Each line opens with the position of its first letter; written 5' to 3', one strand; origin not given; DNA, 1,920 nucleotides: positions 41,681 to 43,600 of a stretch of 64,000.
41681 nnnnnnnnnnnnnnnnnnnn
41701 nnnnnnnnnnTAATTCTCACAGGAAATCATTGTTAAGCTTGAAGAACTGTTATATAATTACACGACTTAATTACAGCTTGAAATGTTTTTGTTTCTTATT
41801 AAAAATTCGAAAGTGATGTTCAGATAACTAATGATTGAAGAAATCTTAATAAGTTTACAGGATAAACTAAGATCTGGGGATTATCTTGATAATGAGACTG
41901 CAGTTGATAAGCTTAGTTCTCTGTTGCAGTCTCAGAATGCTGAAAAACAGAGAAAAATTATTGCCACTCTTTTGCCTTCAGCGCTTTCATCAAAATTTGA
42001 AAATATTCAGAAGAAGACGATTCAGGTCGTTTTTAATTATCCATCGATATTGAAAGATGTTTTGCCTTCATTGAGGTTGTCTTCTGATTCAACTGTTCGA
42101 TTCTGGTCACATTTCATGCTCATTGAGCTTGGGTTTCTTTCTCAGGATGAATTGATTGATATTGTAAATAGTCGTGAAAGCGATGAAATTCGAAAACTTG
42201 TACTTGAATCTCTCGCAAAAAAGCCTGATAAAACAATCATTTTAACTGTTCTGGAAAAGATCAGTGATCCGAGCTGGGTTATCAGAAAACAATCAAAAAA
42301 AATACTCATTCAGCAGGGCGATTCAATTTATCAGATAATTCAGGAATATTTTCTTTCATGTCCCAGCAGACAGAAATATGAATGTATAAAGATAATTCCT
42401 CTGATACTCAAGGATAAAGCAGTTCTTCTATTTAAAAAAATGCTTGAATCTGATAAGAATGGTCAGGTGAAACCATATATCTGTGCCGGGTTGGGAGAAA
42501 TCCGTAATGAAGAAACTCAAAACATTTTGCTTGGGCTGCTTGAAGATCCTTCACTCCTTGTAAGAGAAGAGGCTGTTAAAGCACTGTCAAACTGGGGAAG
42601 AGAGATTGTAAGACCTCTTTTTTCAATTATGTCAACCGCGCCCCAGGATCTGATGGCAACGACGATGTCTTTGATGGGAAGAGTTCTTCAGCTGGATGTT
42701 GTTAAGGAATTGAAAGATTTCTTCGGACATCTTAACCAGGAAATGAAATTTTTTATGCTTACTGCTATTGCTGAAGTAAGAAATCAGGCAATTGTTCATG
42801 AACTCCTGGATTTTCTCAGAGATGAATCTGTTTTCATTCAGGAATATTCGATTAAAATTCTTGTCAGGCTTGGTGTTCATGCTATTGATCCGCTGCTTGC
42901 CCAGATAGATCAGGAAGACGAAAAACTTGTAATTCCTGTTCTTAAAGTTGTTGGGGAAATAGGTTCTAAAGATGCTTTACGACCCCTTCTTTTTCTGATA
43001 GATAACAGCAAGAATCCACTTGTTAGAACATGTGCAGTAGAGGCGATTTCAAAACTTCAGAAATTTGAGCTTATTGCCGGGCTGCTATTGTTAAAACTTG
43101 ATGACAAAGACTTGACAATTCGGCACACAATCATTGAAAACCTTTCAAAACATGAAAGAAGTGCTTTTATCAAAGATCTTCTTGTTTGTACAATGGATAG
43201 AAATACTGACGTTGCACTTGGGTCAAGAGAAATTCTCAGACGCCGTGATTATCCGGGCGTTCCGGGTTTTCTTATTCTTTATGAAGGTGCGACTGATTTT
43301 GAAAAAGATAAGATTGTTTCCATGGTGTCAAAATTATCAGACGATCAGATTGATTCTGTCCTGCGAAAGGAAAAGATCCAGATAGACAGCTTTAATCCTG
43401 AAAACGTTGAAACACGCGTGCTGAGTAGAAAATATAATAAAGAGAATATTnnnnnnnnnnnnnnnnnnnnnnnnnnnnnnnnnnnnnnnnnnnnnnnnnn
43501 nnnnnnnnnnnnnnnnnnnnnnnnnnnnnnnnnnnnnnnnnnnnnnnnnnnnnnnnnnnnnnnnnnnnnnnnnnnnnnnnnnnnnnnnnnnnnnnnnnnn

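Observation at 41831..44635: HEAT-repeat::PilT fusion ATPase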

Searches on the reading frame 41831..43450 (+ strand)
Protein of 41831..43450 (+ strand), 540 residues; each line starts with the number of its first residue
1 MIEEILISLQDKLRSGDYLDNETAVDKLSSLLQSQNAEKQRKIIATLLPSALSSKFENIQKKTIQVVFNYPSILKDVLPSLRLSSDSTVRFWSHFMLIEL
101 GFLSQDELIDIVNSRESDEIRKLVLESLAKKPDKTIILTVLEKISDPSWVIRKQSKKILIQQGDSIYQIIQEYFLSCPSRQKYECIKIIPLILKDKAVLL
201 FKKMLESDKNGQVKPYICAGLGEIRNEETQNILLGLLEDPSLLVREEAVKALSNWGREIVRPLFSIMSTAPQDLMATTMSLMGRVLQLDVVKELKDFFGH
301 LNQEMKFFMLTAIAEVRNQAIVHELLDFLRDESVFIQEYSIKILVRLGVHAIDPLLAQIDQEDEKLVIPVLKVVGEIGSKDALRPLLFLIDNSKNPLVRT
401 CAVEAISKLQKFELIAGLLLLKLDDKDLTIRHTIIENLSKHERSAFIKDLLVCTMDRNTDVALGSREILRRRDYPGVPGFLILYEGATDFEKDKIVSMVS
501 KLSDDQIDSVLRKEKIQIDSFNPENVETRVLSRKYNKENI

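Call 27: find_homologous_proteins(query=A2, max_evalue=0.001)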
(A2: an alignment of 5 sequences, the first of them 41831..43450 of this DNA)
Query A2 (5 sequences) (540 aa, profile of the alignment): 66 proteins with E <= 0.001 among 8000 candidates.
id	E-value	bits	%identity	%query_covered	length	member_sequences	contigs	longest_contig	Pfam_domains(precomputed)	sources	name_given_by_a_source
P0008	1.5e-297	1006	68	100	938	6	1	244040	PF00437.27,PF02985.29,PF13646.13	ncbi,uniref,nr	ncbi:MAG: Twitching motility protein PilT [Candidatus Ozemobacter sibiricus]|uniref:Twitching motili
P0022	5.0e-295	998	66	100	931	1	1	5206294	PF00437.27,PF02985.29,PF13646.13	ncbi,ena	-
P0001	9.2e-291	984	100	100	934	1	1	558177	PF00437.27,PF02985.29,PF13646.13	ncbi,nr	ncbi:MAG: PilT/PilU family type 4a pilus ATPase [Candidatus Riflebacteria bacterium]|nr:PilT/PilU fa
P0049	8.7e-289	977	58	100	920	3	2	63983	PF00437.27,PF02985.29,PF13646.13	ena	-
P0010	3.7e-285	965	68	100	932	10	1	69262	PF00437.27,PF02985.29,PF13646.13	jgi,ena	jgi:twitching motility protein PilT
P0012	4.4e-284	962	66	100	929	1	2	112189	PF00437.27,PF02985.29,PF03130.23,PF13646.13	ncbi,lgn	ncbi:MAG: hypothetical protein Kow0029_15420 [Candidatus Rifleibacteriota bacterium]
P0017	7.1e-284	961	67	100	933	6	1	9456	PF00437.27,PF02985.29,PF13646.13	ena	-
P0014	3.4e-283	959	66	100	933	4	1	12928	PF00437.27,PF02985.29,PF13646.13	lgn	-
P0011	3.7e-282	955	67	100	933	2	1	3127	PF00514.30,PF00437.27,PF02985.29,PF03130.23,PF13646.13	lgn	-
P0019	6.1e-282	955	66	100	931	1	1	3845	PF00437.27,PF02985.29,PF13646.13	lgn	-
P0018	1.6e-281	953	66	100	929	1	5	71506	PF00437.27,PF02985.29,PF13646.13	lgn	-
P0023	2.1e-281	953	66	100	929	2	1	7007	PF00437.27,PF02985.29,PF13646.13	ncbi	-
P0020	2.6e-281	953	66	100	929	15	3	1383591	PF00437.27,PF02985.29,PF13646.13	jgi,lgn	-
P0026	5.4e-281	951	66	100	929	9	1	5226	PF00437.27,PF02985.29,PF13646.13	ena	-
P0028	3.6e-280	949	65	100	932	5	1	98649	PF00437.27,PF02985.29,PF11838.15,PF13646.13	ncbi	-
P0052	5.6e-272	922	70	100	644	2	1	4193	PF02985.29,PF13646.13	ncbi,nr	ncbi:MAG TPA: HEAT repeat domain-containing protein, partial [Candidatus Ozemobacteraceae bacterium]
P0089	1.8e-195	669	63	72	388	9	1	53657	PF00514.30,PF02985.29,PF03130.23,PF13646.13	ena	-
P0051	2.6e-194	665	47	98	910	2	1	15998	PF00437.27,PF02985.29,PF13646.13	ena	-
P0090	2.5e-162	560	62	62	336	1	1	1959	PF13646.13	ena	-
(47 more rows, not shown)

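Call 30: find_encoding_contigs(protein=P0089, flank=6000, max_places=2)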
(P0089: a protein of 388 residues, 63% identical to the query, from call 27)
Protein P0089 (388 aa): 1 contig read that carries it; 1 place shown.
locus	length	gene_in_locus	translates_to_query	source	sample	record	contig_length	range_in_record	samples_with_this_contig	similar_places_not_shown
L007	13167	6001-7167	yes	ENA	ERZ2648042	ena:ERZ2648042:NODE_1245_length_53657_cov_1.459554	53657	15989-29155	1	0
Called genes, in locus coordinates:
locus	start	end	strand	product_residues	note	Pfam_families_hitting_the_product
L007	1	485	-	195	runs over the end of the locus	PF01148:CTP_transf_1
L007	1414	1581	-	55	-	PF00037:Fer4, PF13237:Fer4_10, PF12838:Fer4_7, PF13187:Fer4_9 (weak), PF25160:LdpA_Fe-S-bd, PF12797:Fer4_2 (weak), PF14697:Fer4_21 (weak), PF00037:Fer4, +6 more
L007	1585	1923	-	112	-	PF01765:RRF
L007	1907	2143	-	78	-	-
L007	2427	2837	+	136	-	-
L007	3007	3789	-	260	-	PF00889:EF_TS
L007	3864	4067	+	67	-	-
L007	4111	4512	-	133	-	PF00318:Ribosomal_S2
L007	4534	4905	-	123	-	PF00318:Ribosomal_S2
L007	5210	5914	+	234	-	PF12728:HTH_17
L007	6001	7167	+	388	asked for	PF00514:Arm (faint), PF02985:HEAT (faint), PF03130:HEAT_PBS (faint), PF13646:HEAT_2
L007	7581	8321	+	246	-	PF00437:T2SSE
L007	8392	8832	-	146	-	-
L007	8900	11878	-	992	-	PF03130:HEAT_PBS (faint), PF16804:DUF5071 (faint), PF02985:HEAT (faint), PF13646:HEAT_2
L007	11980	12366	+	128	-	PF09723:Zn_ribbon_8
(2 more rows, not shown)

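Call 36: find_related_loci(query=A2, collection=genome_contigs, flank=10000)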
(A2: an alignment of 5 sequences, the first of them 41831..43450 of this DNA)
Query A2 (540 aa) in genome_contigs; peptide patterns used: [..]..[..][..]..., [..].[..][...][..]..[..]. (x = any residue, [..] = any of these).
234 stretches matched a pattern; 44 encode a relative of the query (tblastn E <= 1e-3); 44 distinct loci.
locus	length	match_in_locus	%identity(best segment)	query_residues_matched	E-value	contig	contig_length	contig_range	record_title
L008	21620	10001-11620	84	1-540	0e+0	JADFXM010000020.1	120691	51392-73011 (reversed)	MAG: Candidatus Riflebacteria bacterium isolate nDJH14bin3 nDJH14_bin3_NODE_20_length_120691_cov_108.670947, whole genom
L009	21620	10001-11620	73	1-540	0e+0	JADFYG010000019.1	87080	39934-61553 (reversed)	MAG: Candidatus Riflebacteria bacterium isolate nDJH6bin19 nDJH6_bin19_NODE_19_length_87080_cov_12.342541, whole genome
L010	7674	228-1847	73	1-540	0e+0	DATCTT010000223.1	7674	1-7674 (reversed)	MAG TPA_asm: Candidatus Ozemobacteraceae bacterium isolate SMAG_U7338 k141_90788, whole genome shotgun sequence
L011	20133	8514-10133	73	1-540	0e+0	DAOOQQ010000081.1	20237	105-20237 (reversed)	MAG TPA_asm: Candidatus Ozemobacteraceae bacterium isolate AMR_MDS_2567 NODE_3244_length_20237_cov_7.735259, whole genom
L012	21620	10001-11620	71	1-540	0e+0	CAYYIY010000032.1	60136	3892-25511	MAG TPA_asm: uncultured bacterium isolate binchicken_co135_188 genome assembly, contig: NODE_1128_length_60136_cov_4.045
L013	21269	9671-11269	73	8-540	0e+0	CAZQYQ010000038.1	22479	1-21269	MAG TPA_asm: uncultured bacterium isolate SRP089250_co1_29 genome assembly, contig: NODE_3619_length_22479_cov_4.334552,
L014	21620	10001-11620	71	1-540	0e+0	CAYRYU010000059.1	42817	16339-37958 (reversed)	MAG TPA_asm: uncultured bacterium isolate binchicken_co66_92 genome assembly, contig: NODE_1568_length_42817_cov_18.3443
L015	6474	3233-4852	69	1-540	0e+0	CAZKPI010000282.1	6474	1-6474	MAG TPA_asm: uncultured bacterium isolate binchicken_co135_42 genome assembly, contig: NODE_12742_length_6474_cov_2.8954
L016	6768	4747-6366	73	1-540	0e+0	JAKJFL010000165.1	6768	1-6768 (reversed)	MAG: Candidatus Riflebacteria bacterium isolate UR.bin127 UR_contig_36811, whole genome shotgun sequence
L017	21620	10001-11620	68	1-540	0e+0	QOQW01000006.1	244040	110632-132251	MAG: Candidatus Ozemobacter sibiricus isolate BY5 NODE_50, whole genome shotgun sequence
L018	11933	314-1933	68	1-540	0e+0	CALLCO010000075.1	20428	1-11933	MAG: Candidatus Ozemobacteraceae bacterium isolate N1_Bin_METABAT__69_1 genome assembly, contig: c_000001155857, whole g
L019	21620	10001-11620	69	1-540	0e+0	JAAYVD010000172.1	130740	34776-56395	MAG: Candidatus Riflebacteria bacterium isolate AS27yjCOA_28 195035_AS27, whole genome shotgun sequence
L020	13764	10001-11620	68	1-540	0e+0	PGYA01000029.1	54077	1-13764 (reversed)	MAG: Candidatus Riflebacteria bacterium HGW-Riflebacteria-2 bjp_ig2102_scaffold_472, whole genome shotgun sequence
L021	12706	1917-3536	67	1-540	0e+0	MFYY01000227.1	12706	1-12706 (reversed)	MAG: Candidatus Riflebacteria bacterium GWC2_50_8 gwc2_scaffold_6856, whole genome shotgun sequence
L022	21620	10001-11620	67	1-540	0e+0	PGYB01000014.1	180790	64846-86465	MAG: Candidatus Riflebacteria bacterium HGW-Riflebacteria-1 bjp_ig2103_scaffold_149, whole genome shotgun sequence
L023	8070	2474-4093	67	1-540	0e+0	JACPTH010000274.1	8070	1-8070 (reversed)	MAG: bacterium isolate NC_groundwater_727_Ag_S-0.65um_43_6 S37_SO-6_scaffold_447989, whole genome shotgun sequence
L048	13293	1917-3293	62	1-540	8e-114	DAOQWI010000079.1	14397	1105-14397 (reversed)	MAG TPA_asm: Candidatus Ozemobacteraceae bacterium isolate AMR_MDS_1066 NODE_4676_length_14397_cov_6.471482, whole genom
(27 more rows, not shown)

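Call 38: search_protein_representatives(alignment_id=A2)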
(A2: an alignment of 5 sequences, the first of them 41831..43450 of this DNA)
Query: 5 sequences, 540 profile positions. Proteins with E-value up to 0.001 (for the whole library): 22996; up to 1e-10: 6843; up to 1e-30: 454. The best 150 are listed.
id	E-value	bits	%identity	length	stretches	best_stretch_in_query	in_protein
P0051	8.2e-195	665.3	-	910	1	1-532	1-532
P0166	5.4e-112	392.0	-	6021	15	214-499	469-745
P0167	5.6e-112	391.9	-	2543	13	226-469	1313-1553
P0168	5.3e-84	299.6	-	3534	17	211-380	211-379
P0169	7.2e-84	299.2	-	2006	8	275-463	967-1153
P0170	2.4e-81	290.9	-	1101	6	82-375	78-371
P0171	1.2e-73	265.4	-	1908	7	220-496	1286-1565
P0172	1.3e-73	265.3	-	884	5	149-380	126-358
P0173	5.8e-70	253.3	-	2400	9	116-468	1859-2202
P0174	1.9e-66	241.7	-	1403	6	116-451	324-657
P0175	2.3e-66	241.4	-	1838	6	209-438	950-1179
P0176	8.2e-64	233.0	-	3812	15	211-379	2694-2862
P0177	1.9e-62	228.4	-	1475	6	208-440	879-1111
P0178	4.3e-62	227.3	-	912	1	78-529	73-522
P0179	5.0e-62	227.1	-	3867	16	219-466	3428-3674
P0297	5.7e-42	160.9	-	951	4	119-384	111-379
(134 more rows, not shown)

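Call 42: list_cluster_members(proteins=[P0178, P0297, P0103, P0105, P0111, P0096, P0051])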
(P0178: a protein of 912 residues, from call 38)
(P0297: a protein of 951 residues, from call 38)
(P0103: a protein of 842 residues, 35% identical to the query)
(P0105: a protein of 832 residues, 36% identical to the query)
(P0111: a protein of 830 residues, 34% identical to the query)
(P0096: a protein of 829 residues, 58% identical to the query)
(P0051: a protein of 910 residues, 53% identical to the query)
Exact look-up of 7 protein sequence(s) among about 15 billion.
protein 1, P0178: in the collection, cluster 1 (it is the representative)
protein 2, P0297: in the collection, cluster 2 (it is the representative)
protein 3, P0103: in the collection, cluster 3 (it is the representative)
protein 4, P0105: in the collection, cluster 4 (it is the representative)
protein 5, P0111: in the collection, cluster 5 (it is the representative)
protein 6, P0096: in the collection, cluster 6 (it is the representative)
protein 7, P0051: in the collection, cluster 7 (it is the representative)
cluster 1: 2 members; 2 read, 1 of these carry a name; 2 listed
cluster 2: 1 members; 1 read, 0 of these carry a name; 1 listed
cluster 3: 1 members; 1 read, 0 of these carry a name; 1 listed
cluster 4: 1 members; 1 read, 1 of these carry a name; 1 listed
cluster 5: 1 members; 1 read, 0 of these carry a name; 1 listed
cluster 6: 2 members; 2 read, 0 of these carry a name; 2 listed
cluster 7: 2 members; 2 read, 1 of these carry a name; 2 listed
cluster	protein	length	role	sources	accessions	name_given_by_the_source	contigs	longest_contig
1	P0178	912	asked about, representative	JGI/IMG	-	twitching motility protein PilT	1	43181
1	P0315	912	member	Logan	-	-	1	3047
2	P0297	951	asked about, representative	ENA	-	-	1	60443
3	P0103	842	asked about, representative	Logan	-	-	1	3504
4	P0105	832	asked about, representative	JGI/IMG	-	twitching motility protein PilT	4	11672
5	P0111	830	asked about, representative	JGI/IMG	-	-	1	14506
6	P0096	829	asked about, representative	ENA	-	-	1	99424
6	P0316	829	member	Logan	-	-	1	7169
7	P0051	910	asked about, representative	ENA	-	-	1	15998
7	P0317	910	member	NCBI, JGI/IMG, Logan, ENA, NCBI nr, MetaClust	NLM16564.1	MAG: PilT/PilU family type 4a pilus ATPase [Candidatus Riflebacteria bacterium] | PilT/PilU family type 4a pilus ATPase [Candidatus Riflebacteria bacterium] | \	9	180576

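Call 43: find_encoding_contigs(protein=P0178, flank=8000, max_places=2)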
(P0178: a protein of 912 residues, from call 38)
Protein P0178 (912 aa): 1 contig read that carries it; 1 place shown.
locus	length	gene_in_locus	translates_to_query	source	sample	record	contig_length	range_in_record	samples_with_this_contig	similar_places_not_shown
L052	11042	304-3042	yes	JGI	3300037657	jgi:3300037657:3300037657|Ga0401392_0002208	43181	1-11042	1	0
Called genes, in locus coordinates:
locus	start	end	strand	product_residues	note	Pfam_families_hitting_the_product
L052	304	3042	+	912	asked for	PF13513:HEAT_EZ (faint), PF02985:HEAT (faint), PF13646:HEAT_2, PF00437:T2SSE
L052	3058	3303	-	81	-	-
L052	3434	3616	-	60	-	-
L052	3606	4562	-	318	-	PF13490:zf-HC2 (weak), PF04773:FecR (weak)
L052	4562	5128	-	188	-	PF04542:Sigma70_r2, PF08281:Sigma70_r4_2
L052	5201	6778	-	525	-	-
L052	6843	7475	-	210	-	PF07963:N_methyl (weak)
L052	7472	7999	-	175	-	-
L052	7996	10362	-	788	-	-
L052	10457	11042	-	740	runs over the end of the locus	PF13646:HEAT_2 (faint)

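Call 45: find_encoding_contigs(protein=P0297, flank=8000, max_places=1)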
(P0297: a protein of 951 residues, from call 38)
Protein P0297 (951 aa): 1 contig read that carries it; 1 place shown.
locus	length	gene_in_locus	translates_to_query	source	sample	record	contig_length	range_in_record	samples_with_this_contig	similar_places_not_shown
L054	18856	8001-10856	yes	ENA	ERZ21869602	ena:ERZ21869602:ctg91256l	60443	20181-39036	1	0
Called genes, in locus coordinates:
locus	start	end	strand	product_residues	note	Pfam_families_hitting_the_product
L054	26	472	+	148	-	-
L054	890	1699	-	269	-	-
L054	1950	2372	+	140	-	PF14489:QueF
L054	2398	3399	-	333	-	-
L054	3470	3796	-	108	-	-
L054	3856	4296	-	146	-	-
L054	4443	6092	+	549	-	PF00149:Metallophos, PF02872:5_nucleotid_C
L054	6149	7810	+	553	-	PF00149:Metallophos, PF09587:PGA_cap (faint), PF02872:5_nucleotid_C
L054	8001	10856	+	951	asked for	PF03130:HEAT_PBS (faint), PF24714:TOR1L1_N (faint), PF02985:HEAT (faint), PF13646:HEAT_2, PF00437:T2SSE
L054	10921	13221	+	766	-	-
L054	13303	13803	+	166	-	PF00359:PTS_EIIA_2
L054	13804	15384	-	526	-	PF00069:Pkinase, PF07714:PK_Tyr_Ser-Thr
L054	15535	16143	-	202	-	-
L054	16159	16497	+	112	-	PF02086:MethyltransfD12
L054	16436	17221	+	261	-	PF02086:MethyltransfD12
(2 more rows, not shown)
